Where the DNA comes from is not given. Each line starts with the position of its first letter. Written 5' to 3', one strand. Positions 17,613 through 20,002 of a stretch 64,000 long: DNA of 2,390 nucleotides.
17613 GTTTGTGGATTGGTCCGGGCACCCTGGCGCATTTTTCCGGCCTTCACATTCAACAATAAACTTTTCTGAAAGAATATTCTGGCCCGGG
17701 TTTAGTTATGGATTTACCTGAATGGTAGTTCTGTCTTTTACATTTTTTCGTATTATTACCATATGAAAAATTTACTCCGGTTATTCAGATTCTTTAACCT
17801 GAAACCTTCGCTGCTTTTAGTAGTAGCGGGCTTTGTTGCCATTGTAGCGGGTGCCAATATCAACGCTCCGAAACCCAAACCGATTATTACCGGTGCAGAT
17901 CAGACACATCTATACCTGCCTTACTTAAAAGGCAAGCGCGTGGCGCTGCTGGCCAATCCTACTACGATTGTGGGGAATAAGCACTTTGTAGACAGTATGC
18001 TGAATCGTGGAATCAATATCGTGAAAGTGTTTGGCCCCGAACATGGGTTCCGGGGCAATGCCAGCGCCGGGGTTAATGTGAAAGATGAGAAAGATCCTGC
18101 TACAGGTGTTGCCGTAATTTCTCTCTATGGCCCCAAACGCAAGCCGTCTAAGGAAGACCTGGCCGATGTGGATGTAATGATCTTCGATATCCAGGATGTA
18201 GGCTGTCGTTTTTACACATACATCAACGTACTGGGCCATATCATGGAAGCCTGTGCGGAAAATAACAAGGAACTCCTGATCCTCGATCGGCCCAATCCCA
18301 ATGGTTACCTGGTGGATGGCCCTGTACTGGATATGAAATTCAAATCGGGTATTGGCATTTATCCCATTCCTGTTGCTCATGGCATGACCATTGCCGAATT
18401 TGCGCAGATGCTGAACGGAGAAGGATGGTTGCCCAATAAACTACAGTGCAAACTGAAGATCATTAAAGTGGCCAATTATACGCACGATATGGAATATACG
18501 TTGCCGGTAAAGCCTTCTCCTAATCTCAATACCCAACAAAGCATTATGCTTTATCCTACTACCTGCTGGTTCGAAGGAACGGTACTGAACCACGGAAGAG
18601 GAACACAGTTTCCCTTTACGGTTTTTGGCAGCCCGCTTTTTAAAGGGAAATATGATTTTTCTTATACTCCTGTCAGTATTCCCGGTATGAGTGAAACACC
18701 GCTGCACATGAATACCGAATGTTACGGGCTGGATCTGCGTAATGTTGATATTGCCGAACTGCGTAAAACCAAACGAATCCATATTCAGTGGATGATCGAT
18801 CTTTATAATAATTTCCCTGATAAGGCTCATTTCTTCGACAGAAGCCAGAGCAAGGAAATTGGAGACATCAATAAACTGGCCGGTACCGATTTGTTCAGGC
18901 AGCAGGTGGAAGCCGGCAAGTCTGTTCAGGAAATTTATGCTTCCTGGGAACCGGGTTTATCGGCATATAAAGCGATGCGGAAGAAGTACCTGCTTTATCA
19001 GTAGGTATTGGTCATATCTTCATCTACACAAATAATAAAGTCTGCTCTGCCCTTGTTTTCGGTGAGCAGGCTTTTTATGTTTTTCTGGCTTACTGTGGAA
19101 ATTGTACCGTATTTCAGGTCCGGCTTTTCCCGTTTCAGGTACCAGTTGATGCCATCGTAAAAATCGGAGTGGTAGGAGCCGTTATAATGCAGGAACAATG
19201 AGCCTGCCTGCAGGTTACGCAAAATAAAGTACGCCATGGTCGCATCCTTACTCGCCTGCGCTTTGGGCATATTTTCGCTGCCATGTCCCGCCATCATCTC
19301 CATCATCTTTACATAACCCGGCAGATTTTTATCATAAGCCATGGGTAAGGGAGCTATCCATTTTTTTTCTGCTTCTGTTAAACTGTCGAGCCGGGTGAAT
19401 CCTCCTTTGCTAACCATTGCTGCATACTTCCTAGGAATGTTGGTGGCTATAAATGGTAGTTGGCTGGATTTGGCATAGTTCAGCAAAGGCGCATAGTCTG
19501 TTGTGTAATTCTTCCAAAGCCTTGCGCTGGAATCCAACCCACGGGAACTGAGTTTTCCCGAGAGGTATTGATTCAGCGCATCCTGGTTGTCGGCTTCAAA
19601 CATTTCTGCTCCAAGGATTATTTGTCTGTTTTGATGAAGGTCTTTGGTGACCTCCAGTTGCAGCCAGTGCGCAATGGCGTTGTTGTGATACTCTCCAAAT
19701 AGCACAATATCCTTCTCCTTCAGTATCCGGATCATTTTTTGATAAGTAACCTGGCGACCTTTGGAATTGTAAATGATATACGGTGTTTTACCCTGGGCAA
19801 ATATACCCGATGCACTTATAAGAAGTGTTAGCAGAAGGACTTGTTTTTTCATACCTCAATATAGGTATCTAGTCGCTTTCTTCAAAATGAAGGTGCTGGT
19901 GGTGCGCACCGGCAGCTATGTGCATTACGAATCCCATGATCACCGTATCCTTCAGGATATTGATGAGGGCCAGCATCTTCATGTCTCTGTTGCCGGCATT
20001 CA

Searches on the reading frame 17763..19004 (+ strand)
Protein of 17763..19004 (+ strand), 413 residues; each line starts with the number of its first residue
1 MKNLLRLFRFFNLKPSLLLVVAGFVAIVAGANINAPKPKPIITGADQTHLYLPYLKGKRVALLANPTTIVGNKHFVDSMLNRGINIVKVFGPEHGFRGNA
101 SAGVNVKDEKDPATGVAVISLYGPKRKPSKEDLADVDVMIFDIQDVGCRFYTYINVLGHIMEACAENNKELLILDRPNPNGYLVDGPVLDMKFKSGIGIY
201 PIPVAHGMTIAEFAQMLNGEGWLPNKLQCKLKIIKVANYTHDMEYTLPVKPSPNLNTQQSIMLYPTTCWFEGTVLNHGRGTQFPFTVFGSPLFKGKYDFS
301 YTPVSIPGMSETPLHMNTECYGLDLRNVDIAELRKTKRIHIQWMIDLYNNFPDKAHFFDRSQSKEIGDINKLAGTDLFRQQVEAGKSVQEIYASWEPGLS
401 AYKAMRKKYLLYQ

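Call 76: search_protein_families(library=pfam, proteins=[window:17763-19004:+], max_evalue=0.0001)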
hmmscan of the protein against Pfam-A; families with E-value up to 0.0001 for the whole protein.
window:17763-19004:+ (413 aa): 2 families
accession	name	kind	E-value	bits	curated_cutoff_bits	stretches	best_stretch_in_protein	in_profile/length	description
PF07075.17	NamZ_N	-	1.8e-77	259.8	26.9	1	60-258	1-202/203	Exo-beta-N-acetylmuramidase NamZ, N-terminal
PF20732.2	NamZ_C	-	3.7e-32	112.7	25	1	262-412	1-152/152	Exo-beta-N-acetylmuramidase NamZ, C-terminal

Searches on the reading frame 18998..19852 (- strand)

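Call 76: search_protein_families(library=pfam, proteins=[window:18998-19852:-], max_evalue=0.0001)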
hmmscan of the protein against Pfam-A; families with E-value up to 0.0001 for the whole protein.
window:18998-19852:- (284 aa): 1 family
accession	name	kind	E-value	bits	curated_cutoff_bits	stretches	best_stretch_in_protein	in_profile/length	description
PF04187.18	Cofac_haem_bdg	-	5.3e-59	200.2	27.7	1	40-239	1-213/213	Haem-binding uptake, Tiki superfamily, ChaN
